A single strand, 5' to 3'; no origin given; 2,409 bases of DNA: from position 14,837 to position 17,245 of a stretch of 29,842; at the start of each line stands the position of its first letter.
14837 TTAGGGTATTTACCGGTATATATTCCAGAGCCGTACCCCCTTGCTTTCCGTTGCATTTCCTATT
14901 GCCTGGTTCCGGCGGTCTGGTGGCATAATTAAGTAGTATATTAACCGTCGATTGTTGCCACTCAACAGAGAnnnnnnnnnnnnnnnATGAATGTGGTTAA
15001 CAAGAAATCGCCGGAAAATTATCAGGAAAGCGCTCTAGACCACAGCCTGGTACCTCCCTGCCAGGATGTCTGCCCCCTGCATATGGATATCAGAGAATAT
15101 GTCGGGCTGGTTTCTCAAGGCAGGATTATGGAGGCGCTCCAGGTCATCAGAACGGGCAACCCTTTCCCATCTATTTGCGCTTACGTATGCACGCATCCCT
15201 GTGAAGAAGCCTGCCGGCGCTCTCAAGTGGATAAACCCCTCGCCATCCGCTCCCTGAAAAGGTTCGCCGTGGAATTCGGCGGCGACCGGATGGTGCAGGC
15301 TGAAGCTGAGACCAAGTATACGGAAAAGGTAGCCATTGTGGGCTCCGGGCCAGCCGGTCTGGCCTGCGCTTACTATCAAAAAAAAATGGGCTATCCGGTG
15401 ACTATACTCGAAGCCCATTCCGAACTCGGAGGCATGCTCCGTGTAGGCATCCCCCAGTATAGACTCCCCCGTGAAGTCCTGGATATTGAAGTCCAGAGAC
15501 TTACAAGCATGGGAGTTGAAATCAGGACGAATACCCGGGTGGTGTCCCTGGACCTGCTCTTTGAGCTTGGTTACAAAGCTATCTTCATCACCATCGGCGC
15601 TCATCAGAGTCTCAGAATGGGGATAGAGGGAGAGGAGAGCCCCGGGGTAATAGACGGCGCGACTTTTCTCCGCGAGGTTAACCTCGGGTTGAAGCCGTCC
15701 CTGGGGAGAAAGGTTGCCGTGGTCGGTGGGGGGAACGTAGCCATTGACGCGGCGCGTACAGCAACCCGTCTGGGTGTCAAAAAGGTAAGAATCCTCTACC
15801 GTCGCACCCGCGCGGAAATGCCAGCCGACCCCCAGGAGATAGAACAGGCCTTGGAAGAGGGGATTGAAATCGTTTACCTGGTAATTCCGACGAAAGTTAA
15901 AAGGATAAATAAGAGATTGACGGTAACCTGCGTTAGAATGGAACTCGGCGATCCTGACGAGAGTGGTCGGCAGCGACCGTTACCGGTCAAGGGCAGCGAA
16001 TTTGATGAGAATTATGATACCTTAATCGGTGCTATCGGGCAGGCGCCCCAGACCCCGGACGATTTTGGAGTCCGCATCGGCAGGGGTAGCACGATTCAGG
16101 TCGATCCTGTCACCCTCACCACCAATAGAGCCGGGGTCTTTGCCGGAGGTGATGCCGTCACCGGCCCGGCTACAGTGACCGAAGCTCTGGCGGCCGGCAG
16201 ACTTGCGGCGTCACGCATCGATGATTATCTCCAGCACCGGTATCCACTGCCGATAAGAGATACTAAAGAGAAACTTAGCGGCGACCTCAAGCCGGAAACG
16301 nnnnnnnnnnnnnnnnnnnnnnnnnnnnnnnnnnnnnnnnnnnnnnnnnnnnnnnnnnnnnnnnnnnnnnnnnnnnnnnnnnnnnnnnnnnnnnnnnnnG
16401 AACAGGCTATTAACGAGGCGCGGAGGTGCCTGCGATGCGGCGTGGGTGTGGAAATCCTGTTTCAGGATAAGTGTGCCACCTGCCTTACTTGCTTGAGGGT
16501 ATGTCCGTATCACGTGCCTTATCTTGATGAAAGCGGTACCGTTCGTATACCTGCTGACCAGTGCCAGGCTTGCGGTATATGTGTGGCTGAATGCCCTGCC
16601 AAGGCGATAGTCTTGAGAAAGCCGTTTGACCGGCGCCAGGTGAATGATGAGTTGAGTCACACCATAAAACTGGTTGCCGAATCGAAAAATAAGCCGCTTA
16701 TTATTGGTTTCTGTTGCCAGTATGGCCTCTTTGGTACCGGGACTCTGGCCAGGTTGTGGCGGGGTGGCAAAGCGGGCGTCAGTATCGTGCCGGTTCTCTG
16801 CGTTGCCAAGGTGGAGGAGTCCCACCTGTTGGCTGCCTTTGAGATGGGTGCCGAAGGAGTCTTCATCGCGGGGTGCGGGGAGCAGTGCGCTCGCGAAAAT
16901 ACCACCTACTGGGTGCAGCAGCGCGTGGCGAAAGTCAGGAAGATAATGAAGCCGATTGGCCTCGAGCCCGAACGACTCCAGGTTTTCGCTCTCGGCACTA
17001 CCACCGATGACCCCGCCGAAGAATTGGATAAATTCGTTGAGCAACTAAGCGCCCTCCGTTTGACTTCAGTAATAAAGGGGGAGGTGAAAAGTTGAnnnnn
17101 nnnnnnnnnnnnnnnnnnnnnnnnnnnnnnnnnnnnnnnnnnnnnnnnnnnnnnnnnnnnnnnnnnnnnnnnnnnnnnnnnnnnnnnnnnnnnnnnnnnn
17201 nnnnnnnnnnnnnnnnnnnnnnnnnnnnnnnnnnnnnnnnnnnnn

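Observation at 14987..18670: GltD/DsrL-like-ferredoxin-MvhD fusion translationally coupled to metVF: candidate NADPH-linked MTHFR without Hdr (module 2)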

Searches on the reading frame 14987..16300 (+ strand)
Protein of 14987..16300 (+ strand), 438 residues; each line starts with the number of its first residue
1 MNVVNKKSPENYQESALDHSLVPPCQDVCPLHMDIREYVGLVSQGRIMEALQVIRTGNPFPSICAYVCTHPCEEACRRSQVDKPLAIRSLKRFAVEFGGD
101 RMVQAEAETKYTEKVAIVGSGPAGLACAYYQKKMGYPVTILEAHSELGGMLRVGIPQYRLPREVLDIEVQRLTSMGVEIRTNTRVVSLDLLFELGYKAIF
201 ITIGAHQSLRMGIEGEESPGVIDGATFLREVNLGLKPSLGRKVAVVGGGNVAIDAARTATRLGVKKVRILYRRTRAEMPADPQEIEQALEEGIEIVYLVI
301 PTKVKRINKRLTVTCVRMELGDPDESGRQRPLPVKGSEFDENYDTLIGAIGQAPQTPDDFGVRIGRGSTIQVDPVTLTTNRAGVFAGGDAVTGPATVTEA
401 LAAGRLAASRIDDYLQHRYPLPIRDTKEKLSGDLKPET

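Call 25: search_solved_structures(query=window:14987-16300:+, max_evalue=1e-40, show_alignments=5)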
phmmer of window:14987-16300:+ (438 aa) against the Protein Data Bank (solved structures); distinct sequences matched with E-value up to 1e-40: 11.
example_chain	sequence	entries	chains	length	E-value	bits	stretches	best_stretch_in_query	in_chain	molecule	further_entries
9bov_A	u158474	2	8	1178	1.3e-114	386.8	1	22-437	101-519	Molybdopterin oxidoreductase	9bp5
9n5u_A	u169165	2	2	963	2.1e-113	382.8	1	21-418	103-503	NfnA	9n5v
8oh5_C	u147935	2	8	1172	2.4e-96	326.7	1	20-416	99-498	Formate dehydrogenase-O, major subunit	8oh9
4ylf_B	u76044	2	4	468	8.1e-81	275.5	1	23-416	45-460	Dihydropyrimidine dehydrogenase subunit A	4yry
5jca_L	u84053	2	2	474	1.1e-72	248.7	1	23-416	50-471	NADH-dependent Ferredoxin:NADP Oxidoreductase (NfnI) subunit alpha | NADH-dependent Ferredoxin:NADP Oxidoreductase subunit alpha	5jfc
5vj7_A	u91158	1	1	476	4.1e-60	207.3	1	23-417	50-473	Oxidoreductase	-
2vdc_G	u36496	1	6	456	1.5e-55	192.3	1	11-423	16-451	GLUTAMATE SYNTHASE [NADPH] SMALL CHAIN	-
6s6s_G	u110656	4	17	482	1.8e-55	192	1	11-423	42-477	Glutamate synthase [NADPH] small chain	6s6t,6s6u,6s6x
1h7x_A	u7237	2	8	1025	4.7e-41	144.5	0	23-423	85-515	DIHYDROPYRIMIDINE DEHYDROGENASE | Dihydropyrimidine dehydrogenase [NADP(+)]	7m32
7m31_A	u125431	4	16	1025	4.7e-41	144.5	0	23-423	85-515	Dihydropyrimidine dehydrogenase [NADP(+)]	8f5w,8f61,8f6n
1gt8_A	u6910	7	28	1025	4.7e-41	144.5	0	23-423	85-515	DIHYDROPYRIMIDINE DEHYDROGENASE | Dihydropyrimidine dehydrogenase [NADP(+)]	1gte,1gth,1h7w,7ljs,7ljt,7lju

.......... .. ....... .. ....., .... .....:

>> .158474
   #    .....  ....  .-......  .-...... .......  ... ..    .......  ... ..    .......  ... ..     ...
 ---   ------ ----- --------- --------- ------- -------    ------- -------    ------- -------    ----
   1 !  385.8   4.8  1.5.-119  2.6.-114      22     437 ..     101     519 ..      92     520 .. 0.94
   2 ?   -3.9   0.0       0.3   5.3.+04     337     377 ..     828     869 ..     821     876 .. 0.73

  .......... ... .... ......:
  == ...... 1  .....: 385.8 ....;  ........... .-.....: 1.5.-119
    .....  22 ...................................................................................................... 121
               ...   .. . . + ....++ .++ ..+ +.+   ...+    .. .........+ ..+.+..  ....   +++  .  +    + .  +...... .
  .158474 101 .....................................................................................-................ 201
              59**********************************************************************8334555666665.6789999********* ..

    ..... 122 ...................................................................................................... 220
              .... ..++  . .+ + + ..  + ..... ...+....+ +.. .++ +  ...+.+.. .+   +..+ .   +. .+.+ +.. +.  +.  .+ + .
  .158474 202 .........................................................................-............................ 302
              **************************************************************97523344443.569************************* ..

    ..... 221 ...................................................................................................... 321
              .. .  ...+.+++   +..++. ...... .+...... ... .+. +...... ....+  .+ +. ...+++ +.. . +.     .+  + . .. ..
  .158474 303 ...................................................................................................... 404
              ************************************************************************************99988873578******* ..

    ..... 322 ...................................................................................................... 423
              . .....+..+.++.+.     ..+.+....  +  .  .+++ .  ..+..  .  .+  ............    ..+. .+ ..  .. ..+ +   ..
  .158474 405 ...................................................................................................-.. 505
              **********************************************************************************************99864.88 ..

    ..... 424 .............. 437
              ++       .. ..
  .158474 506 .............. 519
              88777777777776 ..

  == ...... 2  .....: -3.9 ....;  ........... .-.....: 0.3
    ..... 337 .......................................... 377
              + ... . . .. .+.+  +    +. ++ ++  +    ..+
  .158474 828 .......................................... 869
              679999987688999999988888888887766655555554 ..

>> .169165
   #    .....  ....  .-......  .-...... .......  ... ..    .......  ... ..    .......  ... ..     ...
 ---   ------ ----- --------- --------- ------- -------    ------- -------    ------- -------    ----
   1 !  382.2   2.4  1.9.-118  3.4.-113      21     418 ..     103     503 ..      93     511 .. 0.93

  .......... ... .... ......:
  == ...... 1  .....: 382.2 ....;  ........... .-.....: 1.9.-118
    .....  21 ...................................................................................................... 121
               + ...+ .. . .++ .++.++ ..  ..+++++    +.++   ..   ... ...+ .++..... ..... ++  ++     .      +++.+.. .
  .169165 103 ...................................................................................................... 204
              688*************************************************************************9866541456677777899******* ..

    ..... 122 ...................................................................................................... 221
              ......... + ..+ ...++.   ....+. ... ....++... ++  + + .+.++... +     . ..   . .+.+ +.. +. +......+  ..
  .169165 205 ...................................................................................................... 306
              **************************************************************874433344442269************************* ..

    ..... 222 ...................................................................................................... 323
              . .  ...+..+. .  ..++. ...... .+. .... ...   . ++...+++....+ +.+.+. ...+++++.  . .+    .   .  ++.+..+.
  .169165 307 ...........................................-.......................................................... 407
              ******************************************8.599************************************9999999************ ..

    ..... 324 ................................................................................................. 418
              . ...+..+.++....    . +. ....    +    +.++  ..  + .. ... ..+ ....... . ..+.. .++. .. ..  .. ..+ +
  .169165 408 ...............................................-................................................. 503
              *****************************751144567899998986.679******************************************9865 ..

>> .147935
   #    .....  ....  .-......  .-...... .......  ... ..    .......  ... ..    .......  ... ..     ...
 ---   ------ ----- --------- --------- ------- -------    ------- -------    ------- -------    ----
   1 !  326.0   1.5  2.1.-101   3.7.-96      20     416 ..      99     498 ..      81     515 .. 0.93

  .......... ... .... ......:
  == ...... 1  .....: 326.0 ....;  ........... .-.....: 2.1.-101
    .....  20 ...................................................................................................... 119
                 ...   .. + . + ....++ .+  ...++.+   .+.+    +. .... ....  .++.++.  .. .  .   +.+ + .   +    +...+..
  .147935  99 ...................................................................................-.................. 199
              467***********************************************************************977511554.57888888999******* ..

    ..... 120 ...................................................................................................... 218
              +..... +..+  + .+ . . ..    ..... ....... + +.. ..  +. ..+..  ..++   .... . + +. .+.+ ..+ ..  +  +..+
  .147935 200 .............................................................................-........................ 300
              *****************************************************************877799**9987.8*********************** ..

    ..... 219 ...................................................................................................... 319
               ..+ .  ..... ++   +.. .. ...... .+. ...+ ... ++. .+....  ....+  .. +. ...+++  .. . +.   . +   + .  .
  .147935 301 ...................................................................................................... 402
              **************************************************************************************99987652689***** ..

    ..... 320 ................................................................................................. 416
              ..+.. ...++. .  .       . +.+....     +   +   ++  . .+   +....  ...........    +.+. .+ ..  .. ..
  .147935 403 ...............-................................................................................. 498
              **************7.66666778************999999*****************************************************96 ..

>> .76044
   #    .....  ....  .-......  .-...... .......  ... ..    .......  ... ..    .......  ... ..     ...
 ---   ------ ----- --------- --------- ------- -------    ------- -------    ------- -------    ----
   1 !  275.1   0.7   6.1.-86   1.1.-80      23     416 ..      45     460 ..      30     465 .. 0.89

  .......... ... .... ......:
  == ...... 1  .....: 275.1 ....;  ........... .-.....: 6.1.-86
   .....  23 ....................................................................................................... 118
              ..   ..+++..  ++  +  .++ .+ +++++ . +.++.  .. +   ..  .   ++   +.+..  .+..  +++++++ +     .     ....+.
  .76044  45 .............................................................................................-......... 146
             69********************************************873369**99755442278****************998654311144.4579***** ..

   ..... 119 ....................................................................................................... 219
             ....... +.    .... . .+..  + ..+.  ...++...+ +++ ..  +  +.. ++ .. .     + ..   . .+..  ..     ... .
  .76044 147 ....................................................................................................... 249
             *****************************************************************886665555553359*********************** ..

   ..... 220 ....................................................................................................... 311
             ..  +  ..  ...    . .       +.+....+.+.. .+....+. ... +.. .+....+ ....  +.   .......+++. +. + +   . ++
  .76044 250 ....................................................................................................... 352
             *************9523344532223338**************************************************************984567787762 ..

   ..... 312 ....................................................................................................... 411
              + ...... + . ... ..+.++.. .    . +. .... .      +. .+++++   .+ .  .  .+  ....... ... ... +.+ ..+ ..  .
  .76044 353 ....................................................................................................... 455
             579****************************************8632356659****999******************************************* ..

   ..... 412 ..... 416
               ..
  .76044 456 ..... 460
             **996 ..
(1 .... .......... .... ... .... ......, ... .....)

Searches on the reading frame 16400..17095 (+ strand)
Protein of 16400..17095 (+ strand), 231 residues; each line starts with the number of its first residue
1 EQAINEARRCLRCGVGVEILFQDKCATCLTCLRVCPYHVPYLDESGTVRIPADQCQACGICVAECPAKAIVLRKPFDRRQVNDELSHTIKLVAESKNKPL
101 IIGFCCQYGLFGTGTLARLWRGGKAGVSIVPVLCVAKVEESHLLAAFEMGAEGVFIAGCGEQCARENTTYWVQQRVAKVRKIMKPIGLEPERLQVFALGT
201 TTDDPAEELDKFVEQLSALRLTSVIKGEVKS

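Call 20: search_solved_structures(query=window:16400-17095:+, max_evalue=1, show_alignments=4)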
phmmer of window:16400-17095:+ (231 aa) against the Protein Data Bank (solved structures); distinct sequences matched with E-value up to 1: 144 (the best 60 are shown).
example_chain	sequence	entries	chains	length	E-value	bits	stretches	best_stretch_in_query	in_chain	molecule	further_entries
5odc_D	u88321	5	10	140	9e-15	58.3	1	97-199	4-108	Methyl-viologen reducing hydrogenase subunit D | Methyl-viologen reducing hydrogenase, subunit D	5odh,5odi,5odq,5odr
8rvu_F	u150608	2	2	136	1e-11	48.3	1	98-199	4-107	Methyl viologen-reducing hydrogenase, subunit D-related protein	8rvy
8rvv_F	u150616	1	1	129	1.3e-11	48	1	98-198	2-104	Methyl viologen-reducing hydrogenase, subunit D-related protein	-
9sfi_K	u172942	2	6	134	9.8e-11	45.1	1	98-200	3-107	F420-non-reducing hydrogenase subunit delta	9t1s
7bkb_K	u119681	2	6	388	4.2e-09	39.8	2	18-85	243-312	Formylmethanofuran dehydrogenase, subunit F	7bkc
9sw2_D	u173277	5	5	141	5.6e-09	39.4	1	101-220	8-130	F420-non-reducing hydrogenase iron-sulfur subunit D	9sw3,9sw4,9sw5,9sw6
5t5i_F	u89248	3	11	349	3.7e-08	36.7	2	18-74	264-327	Tungsten formylmethanofuran dehydrogenase subunit fwdF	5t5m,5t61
9sw6_H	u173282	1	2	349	2.2e-07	34.2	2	31-82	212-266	Tungsten formylmethanofuran dehydrogenase, subunit F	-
9sfi_T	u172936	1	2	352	3e-07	33.7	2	41-84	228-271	4Fe-4S ferredoxin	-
9sw6_G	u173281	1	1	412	1.6e-06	31.3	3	20-71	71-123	Polyferredoxin protein MvhB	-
7bkb_F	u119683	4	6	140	3e-06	30.5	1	98-196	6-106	F420-non-reducing hydrogenase subunit D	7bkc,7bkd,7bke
9bt4_G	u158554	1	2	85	3.7e-06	30.2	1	20-71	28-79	Pyruvate:Ferredoxin Oxidoreductase, subunit delta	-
7zc6_B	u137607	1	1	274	1e-05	28.7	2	17-72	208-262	RnfB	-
6fah_A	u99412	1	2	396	1.7e-05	28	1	21-161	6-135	Caffeyl-CoA reductase-Etf complex subunit CarE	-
9sfi_A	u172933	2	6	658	3.1e-05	27.1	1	22-79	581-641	CoB--CoM heterodisulfide reductase iron-sulfur subunit A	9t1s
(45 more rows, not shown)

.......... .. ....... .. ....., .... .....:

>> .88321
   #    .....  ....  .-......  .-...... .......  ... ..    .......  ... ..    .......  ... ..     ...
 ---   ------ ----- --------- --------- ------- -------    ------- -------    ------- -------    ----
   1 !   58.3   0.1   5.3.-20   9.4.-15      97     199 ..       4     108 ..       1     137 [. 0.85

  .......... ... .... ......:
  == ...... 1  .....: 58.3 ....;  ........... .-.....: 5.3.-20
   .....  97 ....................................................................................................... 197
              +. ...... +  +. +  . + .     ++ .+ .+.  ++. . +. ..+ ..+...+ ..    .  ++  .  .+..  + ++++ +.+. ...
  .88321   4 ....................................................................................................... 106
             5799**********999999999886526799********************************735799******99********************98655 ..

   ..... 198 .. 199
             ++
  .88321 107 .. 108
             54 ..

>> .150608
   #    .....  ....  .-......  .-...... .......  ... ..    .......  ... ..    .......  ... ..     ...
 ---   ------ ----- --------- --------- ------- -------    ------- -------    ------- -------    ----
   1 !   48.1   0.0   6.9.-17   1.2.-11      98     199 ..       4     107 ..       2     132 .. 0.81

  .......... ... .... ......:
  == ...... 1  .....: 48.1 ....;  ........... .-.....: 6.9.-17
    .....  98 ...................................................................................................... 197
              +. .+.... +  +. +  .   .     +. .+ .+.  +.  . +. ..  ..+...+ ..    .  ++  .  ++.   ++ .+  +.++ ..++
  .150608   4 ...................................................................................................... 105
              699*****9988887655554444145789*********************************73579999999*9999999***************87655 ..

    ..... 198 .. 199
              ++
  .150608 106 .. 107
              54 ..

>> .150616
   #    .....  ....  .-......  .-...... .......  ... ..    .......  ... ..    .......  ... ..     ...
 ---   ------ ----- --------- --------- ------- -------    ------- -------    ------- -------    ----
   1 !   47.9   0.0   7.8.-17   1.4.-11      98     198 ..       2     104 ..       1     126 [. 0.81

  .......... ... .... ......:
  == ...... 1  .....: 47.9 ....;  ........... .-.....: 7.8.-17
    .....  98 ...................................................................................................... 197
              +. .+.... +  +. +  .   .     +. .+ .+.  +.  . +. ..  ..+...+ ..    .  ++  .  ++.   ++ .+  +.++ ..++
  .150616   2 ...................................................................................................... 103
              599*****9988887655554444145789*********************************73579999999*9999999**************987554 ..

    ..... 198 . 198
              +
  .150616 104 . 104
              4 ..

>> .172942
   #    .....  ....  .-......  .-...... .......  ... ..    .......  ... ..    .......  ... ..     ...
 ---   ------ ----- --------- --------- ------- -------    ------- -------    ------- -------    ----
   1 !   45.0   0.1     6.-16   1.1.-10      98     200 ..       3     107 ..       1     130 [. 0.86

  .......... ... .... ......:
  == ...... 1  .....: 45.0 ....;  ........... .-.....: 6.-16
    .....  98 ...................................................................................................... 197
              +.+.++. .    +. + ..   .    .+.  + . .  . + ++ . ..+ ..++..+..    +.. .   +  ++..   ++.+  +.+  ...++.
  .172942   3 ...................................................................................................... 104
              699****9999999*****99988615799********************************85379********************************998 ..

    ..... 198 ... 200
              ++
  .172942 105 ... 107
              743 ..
